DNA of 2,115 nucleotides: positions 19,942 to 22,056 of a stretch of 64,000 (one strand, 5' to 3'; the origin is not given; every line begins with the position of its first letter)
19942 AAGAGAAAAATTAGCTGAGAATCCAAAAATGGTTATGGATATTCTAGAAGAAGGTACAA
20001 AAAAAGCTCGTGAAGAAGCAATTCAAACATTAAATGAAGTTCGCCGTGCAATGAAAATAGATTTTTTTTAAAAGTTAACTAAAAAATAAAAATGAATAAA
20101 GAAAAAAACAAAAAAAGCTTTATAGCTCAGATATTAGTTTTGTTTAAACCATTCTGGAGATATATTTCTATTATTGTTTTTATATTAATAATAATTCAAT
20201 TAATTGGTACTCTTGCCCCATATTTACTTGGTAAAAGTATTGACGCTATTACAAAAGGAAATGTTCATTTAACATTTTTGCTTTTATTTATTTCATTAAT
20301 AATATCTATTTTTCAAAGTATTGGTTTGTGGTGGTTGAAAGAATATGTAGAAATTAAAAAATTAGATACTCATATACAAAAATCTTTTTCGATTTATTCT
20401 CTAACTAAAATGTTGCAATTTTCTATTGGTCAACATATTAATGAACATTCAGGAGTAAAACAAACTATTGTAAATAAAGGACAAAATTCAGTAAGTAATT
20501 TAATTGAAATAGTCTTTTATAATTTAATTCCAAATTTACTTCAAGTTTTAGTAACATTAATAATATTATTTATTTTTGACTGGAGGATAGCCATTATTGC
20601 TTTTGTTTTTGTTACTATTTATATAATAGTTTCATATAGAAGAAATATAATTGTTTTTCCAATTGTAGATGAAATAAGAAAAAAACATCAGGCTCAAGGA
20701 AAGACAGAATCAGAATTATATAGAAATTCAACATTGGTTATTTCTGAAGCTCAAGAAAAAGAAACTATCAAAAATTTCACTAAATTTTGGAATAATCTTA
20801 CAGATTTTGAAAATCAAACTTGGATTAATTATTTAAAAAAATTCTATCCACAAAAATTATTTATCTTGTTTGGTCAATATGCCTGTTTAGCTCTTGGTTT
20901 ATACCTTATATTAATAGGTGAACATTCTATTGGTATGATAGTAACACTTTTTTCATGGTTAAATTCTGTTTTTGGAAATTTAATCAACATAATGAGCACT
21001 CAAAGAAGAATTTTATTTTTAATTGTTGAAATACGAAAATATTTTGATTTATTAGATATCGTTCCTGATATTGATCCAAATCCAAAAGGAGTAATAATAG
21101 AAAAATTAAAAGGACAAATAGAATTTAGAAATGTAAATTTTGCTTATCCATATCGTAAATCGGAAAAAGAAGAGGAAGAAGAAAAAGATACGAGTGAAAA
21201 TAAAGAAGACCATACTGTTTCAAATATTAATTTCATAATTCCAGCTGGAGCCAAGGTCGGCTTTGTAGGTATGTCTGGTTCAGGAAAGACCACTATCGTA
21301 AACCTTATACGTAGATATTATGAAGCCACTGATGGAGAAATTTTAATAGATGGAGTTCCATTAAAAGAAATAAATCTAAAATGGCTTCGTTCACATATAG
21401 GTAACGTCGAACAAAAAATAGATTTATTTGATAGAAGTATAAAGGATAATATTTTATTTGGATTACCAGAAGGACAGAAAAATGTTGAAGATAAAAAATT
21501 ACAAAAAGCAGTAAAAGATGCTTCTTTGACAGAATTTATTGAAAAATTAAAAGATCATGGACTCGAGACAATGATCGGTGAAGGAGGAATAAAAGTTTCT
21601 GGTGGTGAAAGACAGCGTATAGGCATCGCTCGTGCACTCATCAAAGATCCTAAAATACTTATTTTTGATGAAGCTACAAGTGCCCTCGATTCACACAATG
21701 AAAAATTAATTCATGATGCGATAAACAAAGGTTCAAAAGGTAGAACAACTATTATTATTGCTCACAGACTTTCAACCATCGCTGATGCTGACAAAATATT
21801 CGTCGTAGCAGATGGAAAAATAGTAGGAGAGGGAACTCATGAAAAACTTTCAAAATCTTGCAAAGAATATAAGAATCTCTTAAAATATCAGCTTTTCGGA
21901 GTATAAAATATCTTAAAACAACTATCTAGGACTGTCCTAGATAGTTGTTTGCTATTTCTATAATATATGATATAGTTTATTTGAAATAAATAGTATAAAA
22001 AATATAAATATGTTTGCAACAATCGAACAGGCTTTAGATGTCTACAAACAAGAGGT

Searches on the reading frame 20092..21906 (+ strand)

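Call 95: search_protein_families(library=pfam, proteins=[window:20092-21906:+], max_evalue=0.00001)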
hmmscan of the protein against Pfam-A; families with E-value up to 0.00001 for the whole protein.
window:20092-21906:+ (604 aa): 3 families
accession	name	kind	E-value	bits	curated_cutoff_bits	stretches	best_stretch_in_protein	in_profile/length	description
PF00005.33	ABC_tran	-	6.9e-31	108.1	25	1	377-530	2-137/137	ABC transporter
PF00664.28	ABC_membrane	-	8.3e-10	39.2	28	1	26-295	2-272/274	ABC transporter transmembrane region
PF02463.25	SMC_N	-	5.4e-06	26.4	40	0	475-573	116-212/220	RecF/RecN/SMC N terminal domain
